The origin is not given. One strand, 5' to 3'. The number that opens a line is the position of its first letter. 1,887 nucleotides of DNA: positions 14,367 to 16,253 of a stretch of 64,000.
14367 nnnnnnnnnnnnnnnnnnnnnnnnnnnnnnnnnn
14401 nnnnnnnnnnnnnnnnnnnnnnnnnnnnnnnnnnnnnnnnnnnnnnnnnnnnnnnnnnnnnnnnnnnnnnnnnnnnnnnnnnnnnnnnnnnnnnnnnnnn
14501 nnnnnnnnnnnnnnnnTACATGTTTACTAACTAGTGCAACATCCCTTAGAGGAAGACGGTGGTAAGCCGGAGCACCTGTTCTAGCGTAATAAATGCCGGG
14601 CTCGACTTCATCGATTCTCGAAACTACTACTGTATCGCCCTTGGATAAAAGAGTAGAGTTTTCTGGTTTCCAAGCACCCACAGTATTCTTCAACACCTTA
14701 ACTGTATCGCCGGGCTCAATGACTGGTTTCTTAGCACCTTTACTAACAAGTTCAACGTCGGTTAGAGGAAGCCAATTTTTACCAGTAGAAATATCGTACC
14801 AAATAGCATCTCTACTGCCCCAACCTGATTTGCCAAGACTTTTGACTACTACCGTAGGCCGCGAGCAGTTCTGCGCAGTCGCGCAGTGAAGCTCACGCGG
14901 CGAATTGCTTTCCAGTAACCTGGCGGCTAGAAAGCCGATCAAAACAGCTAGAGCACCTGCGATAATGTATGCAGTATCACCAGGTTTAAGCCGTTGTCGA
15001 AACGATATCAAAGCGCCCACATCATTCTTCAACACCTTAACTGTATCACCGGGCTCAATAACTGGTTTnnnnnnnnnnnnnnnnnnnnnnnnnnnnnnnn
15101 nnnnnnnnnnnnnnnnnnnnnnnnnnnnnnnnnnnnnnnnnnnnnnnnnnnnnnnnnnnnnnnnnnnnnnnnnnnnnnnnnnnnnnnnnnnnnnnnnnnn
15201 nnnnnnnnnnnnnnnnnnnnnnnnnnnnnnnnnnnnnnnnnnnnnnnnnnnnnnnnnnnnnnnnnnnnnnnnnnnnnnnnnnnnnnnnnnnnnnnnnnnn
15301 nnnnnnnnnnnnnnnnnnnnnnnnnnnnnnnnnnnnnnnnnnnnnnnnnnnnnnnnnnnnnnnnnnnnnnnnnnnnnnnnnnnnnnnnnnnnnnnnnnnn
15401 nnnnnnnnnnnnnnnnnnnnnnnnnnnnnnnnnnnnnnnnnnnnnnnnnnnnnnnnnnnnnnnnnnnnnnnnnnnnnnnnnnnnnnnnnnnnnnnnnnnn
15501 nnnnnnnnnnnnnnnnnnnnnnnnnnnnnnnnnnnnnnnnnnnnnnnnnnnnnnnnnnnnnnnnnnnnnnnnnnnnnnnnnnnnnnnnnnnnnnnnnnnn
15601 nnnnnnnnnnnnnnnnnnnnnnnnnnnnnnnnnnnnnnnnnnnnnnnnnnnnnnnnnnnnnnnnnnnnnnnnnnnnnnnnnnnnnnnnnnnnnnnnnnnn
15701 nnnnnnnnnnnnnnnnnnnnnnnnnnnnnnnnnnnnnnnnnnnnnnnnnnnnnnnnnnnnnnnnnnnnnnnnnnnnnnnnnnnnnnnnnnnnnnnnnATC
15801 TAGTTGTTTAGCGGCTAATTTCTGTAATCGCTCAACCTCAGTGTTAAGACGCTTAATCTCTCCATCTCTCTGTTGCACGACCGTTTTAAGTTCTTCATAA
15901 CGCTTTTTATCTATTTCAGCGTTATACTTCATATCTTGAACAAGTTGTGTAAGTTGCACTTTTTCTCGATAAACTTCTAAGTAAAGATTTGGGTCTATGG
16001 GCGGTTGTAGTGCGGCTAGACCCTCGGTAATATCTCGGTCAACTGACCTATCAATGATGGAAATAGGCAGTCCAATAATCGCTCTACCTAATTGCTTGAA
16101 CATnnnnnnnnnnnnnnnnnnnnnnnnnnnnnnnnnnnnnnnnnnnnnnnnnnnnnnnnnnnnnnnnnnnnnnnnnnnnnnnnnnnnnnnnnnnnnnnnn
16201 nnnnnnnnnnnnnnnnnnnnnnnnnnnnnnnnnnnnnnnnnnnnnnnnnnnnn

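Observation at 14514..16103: Leader protein with six tandem ~45-aa repeats, a coiled coil and an internal TM helix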

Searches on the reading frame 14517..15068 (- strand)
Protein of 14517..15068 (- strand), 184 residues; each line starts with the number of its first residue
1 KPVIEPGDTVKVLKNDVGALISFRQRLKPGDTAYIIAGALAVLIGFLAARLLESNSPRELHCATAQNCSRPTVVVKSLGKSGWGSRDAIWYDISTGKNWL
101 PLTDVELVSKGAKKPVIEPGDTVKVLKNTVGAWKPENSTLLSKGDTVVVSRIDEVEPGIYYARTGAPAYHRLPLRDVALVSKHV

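Call 56: predict_structure(alignment_id=A3)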
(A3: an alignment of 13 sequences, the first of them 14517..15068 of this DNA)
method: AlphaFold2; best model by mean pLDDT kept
length: 184 residues; sequences in the alignment: 13
mean_pLDDT: 82.9   pTM: 0.57
mean pLDDT of the five models: 82.9, 82.9, 82.8, 82.5, 82.2
residues with pLDDT >= 90: 112; 70-90: 32; 50-70: 17; < 50: 23
segments of 3 or more residues with pLDDT < 50: 34-43, 58-68
pLDDT, mean of each block of 10 residues (from residue 1): 90 94 91 51 54 48 44 87 88 92 94 86 97 96 98 93 91 96 91
secondary structure, 60 per line:
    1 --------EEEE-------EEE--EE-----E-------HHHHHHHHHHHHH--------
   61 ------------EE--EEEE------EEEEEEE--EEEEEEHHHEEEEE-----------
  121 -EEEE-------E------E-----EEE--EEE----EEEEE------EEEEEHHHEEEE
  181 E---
elements in order: E9-12 E20-22 H40-52 E77-80 E87-93 E96-101 E105-109 E122-125 E146-148 E151-153 E158-162 E169-173 E177-181
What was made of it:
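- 14733..15068 (-): Barrel repeat 4, aa 346-457, interrupted by the insertion. In the model of repeats 4+5 the barrel parts have pLDDT 87-94 (call 56).
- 14853..14972 (-): Insertion of 120 nt (40 aa, aa 378-417) just before strand beta2 of repeat 4. GC is 57% against 43% for the gene. It is unique to this protein. Modelled at pLDDT 44-54 (call 56).
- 14910..14972 (-): Hydrophobic helix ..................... (aa 378-398), transmembrane grade. A helix is predicted at aa 385-397 (call 56).
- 14517..14729 (-): Barrel repeat 5, aa 459-529, the shortest unit, with no cysteine. It ends the protein. Block means of pLDDT are 86-98 in the model of repeats 4+5 (call 56).
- Repeat 4 stays a barrel: the model of repeats 4+5 gives barrels at pLDDT 87-98, with the insertion looping out at pLDDT 44-54 (call 56). 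The closed barrel in call 56 is driven by an alignment of homologues that lack the insertion, so it is not an independent test. It sits at a loop-strand junction, and the barrel is still predicted to fold (call 56).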

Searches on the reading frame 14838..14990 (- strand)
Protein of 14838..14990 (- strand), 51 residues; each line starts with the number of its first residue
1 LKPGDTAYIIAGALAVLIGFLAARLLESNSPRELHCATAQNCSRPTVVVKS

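Call 85: find_related_loci(query=window:14838-14990:-, collection=genome_contigs, flank=2000)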
Query seq(51 aa) (51 aa) in genome_contigs; peptide patterns used: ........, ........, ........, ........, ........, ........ (x = any residue, [..] = any of these).
600 stretches matched a pattern, but none encodes a relative of the query by tblastn (E <= 1e-3).

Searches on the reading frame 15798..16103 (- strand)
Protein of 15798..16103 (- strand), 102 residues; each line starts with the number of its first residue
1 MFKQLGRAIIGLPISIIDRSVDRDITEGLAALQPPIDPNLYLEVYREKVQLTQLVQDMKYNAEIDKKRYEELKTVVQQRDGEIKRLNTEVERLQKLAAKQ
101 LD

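Call 83: find_homologous_proteins(query=window:15798-16103:-, max_evalue=0.01)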
Query window:15798-16103:-: 1 candidates shared short words with the query, none scored E <= 0.01.
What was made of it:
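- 15969..16103 (-): N-terminal region, aa 1-45, acidic, with a 10-residue hydrophobic core (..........). No membrane helix. No homologue was found for aa 1-102 (call 83).
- Tried and rejected: With the N-terminal 102 aa it found nothing (call 83).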
